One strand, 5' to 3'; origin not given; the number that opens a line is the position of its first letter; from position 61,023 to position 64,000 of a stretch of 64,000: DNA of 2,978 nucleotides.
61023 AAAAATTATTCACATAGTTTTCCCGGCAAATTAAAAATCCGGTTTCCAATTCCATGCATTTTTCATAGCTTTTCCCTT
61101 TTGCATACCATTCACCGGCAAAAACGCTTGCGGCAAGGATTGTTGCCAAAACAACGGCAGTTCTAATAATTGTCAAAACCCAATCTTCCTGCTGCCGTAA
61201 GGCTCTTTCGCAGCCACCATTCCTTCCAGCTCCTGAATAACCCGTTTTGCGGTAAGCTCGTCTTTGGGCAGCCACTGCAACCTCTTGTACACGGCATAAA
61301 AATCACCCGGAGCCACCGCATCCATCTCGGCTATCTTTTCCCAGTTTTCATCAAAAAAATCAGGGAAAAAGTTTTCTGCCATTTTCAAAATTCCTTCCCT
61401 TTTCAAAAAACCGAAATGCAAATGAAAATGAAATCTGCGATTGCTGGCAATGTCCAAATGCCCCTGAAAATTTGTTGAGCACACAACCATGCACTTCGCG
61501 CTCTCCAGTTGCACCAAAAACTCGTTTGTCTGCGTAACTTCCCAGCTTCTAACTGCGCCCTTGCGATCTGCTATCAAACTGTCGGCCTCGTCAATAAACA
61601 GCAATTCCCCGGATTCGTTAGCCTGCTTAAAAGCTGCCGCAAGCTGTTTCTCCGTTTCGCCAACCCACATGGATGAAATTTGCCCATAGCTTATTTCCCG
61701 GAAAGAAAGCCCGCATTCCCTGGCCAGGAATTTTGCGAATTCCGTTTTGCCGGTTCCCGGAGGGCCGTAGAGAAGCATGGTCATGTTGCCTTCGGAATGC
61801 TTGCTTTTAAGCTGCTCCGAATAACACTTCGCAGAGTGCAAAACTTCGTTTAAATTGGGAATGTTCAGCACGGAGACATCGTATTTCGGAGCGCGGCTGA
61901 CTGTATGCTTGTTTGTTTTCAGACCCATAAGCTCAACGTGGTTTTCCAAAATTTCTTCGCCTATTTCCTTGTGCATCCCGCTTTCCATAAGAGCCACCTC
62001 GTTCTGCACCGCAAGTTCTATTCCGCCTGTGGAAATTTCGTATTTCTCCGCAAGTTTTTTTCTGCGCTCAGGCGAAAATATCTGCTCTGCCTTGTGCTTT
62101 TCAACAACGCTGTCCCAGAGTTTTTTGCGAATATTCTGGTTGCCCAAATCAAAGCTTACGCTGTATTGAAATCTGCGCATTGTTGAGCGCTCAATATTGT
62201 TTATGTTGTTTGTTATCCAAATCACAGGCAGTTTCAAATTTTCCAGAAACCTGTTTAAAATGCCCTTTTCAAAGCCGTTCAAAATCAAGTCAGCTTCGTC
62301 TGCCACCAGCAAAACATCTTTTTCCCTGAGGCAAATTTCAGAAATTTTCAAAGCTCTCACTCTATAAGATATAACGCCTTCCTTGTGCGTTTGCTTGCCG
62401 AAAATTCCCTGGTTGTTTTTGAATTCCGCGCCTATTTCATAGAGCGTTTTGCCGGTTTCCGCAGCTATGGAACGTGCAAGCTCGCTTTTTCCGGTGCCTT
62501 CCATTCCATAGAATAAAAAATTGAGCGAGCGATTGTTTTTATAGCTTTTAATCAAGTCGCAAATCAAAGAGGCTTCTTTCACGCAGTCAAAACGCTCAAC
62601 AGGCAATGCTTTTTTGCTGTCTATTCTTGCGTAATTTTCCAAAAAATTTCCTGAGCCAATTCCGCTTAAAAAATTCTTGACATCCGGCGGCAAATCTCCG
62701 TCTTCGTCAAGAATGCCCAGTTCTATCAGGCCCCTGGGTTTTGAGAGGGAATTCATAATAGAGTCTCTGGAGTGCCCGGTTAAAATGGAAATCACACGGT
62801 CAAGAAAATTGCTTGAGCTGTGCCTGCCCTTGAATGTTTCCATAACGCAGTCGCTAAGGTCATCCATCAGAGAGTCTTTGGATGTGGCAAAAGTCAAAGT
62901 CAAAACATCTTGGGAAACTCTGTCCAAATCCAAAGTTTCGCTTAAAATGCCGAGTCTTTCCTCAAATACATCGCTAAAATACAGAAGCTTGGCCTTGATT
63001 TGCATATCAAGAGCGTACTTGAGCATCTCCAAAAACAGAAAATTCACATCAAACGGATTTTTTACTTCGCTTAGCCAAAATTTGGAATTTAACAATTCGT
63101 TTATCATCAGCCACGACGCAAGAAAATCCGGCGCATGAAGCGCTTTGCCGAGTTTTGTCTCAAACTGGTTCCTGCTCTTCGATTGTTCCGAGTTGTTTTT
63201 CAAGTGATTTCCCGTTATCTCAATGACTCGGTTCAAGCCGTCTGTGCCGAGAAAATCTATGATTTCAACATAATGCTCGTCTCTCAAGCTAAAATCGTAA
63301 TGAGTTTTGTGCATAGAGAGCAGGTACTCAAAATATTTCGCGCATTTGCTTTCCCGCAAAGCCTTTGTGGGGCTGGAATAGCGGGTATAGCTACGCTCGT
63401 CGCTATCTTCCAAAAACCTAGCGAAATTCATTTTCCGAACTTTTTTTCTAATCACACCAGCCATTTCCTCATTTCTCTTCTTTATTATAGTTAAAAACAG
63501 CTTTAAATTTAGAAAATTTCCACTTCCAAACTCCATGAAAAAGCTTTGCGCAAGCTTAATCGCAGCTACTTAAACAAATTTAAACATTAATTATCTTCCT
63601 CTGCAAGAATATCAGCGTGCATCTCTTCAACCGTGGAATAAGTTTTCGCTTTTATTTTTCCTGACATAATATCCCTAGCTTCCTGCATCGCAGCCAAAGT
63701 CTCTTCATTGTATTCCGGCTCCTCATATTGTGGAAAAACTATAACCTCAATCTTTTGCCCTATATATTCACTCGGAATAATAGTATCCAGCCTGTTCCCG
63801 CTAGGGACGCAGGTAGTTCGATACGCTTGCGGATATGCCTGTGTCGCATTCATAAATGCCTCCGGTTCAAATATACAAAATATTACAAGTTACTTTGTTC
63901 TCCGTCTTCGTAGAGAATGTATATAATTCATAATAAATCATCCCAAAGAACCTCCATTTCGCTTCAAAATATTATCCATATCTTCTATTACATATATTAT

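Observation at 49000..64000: AT-rich island without mobility genes: a candidate WYL-regulated, multi-operon defence-like system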

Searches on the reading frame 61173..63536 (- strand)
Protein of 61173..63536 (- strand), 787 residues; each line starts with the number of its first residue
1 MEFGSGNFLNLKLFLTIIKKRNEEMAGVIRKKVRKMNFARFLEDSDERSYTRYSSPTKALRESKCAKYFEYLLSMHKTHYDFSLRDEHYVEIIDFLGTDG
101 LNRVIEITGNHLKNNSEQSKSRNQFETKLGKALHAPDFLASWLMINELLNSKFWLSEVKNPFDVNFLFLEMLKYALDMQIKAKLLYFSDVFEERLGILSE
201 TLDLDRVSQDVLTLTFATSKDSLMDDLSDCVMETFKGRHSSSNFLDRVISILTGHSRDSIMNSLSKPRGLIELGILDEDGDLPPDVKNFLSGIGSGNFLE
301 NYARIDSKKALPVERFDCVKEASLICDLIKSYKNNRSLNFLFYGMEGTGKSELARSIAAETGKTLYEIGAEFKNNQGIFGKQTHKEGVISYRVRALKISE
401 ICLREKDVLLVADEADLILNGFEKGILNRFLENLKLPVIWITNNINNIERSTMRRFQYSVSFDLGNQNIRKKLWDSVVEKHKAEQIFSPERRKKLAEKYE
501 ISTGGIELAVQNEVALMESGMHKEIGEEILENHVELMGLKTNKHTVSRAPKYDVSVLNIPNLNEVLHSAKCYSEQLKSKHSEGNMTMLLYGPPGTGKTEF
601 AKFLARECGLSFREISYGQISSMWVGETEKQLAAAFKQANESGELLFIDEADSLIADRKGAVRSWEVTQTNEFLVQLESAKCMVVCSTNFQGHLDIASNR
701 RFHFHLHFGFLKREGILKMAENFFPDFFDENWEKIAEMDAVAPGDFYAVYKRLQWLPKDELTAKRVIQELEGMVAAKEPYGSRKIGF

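Call 4: search_protein_families(library=pfam, proteins=[window:61173-63536:-], max_evalue=0.01)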
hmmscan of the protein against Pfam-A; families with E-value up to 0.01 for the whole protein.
window:61173-63536:- (787 aa): 26 families (the best 25 are shown)
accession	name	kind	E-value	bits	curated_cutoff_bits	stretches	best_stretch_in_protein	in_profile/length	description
PF00004.35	AAA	-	2.3e-35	122.3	21.2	2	587-709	1-130/131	ATPase family associated with various cellular activities (AAA)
PF05496.18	RuvB_N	-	7.1e-09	36.1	27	1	585-654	34-96/159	Holliday junction DNA helicase RuvB P-loop domain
PF13191.12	AAA_16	-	1.3e-07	32.8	32.6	0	580-646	19-92/167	AAA ATPase domain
PF13521.12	AAA_28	-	4.3e-07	30.7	27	0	340-412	2-79/164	AAA domain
PF07728.20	AAA_5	-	4.4e-07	30.4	22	0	587-616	2-32/139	AAA domain (dynein-related subfamily)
PF00910.28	RNA_helicase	-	1.2e-06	29.4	21.5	0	588-624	2-35/105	RNA helicase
PF13238.12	AAA_18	-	1.9e-06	28.8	29.4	1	588-627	2-43/128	AAA domain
PF13207.12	AAA_17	-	2.2e-06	28.4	27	0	590-658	1-68/136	AAA domain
PF13401.12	AAA_22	-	3.3e-06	27.9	27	0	585-607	6-28/130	AAA domain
PF06068.19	TIP49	-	7.1e-06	25.9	23.8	0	577-639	44-106/347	TIP49 P-loop domain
PF13479.12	AAA_24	-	8.6e-05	22.9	27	0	584-606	2-24/195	AAA domain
PF13671.12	AAA_33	-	0.00012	22.9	27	0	588-629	3-42/143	AAA domain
PF02367.23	TsaE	-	0.00016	22.1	26.6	0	573-610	11-47/128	Threonylcarbamoyl adenosine biosynthesis protein TsaE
PF12775.13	AAA_7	-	0.00043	20.3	25.8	0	575-606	24-55/181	P-loop containing dynein motor region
PF01078.27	Mg_chelatase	-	0.00067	19.5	20.3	0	583-604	21-42/207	Magnesium chelatase, subunit ChlI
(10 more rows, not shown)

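Call 5: search_protein_families(library=padloc, proteins=[window:61173-63536:-], max_evalue=0.01)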
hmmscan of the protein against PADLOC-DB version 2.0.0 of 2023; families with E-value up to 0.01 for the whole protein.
window:61173-63536:- (787 aa): 9 families
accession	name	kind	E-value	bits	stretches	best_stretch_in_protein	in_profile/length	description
PDLC02196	IetA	-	2.4e-32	110.8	3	562-737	101-280/374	-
PDLC04232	IetA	-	6.9e-26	89.4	1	573-723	105-258/330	-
PDLC02195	IetA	-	3.9e-21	73.8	1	573-726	126-282/395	-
PDLC04231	IetA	-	1.2e-16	59.3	1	556-709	87-245/262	-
PDLC00914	TRIP13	-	1.3e-11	42.5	1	531-708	21-215/302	TRIP13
PDLC03838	DolB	-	3e-11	41.2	2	575-722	157-316/375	-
PDLC00915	TRIP13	-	5.1e-09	34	1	587-661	66-152/302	TRIP13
PDLC04140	mad8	-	8.9e-06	23.4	0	586-612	29-57/314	mads_8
PDLC04886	PDC-S06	-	9.9e-05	19.3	0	566-616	7-57/727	-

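Call 6: search_protein_families(library=ncbifam, proteins=[window:61173-63536:-], max_evalue=0.001)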
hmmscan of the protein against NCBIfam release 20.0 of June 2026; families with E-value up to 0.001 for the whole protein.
window:61173-63536:- (787 aa): 33 families (the best 25 are shown)
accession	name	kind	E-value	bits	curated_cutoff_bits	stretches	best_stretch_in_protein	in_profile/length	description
NF042959.1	IteA_antiphage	equivalog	2.7e-28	99.2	510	1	561-737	103-283/367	anti-phage ATPase IteA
NF041006.2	cell_div_CdvC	equivalog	6.7e-19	68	650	1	586-705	136-267/370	cell division protein CdvC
TIGR01243.1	CDC48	subfamily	2.9e-18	65.5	802.65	1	580-711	208-346/733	CDC48 family AAA ATPase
NF003229.0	PRK04195.1-5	equivalog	8.2e-14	51.1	280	2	324-473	28-174/413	replication factor C large subunit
TIGR01242.2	TIGR01242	subfamily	1.4e-13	50.6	500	1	586-666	150-231/362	proteasome-activating nucleotidase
NF003069.1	PRK03992.1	subfamily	2.4e-13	50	500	1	585-664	166-246/379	proteasome-activating nucleotidase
TIGR01241.2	FtsH_fam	equivalog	3.8e-13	49.1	600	1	587-695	198-314/598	ATP-dependent zinc metalloprotease FtsH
NF047747.1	PrtsmActNtasePan2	equivalog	1.8e-11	44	700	1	577-664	178-266/397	proteasome-activating nucleotidase Pan2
TIGR03922.1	T7SS_EccA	equivalog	1.4e-10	40.4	466.65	1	586-686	314-420/557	type VII secretion AAA-ATPase EccA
NF047748.1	PrtsmActNtasePan1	equivalog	1.4e-09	37.5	750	1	585-664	183-263/405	proteasome-activating nucleotidase Pan1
NF001679.0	PRK00440.1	equivalog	1.5e-09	37.4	303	1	562-664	17-125/322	replication factor C small subunit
NF000868.0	PRK00080.1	equivalog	1.8e-09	36.9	282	1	585-654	52-114/330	Holliday junction branch migration DNA helicase RuvB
NF008004.0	PRK10733.1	equivalog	4.3e-09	34.9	1008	1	586-697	187-306/644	ATP-dependent zinc metalloprotease FtsH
NF005304.0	PRK06835.1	equivalog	5.1e-09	35.7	215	0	561-691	164-289/330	ATP-binding protein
TIGR00635.1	ruvB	equivalog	1.1e-08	34.5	299.05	1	586-654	32-93/305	Holliday junction branch migration DNA helicase RuvB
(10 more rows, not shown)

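Call 9: find_encoding_contigs(protein=window:61173-63536:-, flank=10000, max_places=6)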
Protein window:61173-63536:- (787 aa): no gene with exactly this product is on record in the collection.

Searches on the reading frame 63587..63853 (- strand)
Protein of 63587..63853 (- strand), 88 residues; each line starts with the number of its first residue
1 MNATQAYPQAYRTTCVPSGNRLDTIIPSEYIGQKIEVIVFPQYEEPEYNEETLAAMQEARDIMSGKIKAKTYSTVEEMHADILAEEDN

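Call 73: search_protein_families(library=pfam, proteins=[window:63587-63853:-], max_evalue=0.001)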
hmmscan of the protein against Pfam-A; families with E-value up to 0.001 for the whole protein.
window:63587-63853:- (88 aa): 0 families

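Call 103: search_protein_families(library=phrogs, proteins=[window:63587-63853:-], max_evalue=0.001)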
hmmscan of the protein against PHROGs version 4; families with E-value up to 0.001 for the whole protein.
window:63587-63853:- (88 aa): 0 families

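Call 122: find_encoding_contigs(protein=window:63587-63853:-, flank=10000, max_places=5)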
Protein window:63587-63853:- (88 aa): 2 contigs read that carry it; 2 places shown.
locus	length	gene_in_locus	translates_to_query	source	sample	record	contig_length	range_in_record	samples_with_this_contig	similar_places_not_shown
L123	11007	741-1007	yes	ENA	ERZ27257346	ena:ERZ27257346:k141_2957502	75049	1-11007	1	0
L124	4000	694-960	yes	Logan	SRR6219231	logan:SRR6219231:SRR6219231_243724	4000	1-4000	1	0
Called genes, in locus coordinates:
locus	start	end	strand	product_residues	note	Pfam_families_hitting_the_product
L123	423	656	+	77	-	PF12668:DUF3791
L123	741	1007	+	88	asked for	-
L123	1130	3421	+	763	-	PF13401:AAA_22 (faint), PF06068:TIP49 (faint), PF13191:AAA_16 (faint), PF00004:AAA (weak), PF00910:RNA_helicase (faint), PF07728:AAA_5 (faint), PF05496:RuvB_N (weak), PF00004:AAA, +3 more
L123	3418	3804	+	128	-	-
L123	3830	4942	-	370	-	PF13280:WYL, PF25583:WCX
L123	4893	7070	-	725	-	PF20720:nSTAND3 (faint), PF13173:AAA_14 (faint), PF01637:ATPase_2 (faint), PF07728:AAA_5 (faint), PF06068:TIP49 (faint), PF05496:RuvB_N (faint), PF00004:AAA, PF00004:AAA, +11 more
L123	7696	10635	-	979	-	PF25794:SACS, PF13020:NOV_C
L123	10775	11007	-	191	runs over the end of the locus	-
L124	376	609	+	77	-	PF12668:DUF3791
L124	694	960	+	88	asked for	-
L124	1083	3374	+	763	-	PF13401:AAA_22 (faint), PF06068:TIP49 (faint), PF13191:AAA_16 (faint), PF00004:AAA (weak), PF00910:RNA_helicase (faint), PF07728:AAA_5 (faint), PF05496:RuvB_N (weak), PF00004:AAA, +3 more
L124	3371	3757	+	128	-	-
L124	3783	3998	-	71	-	?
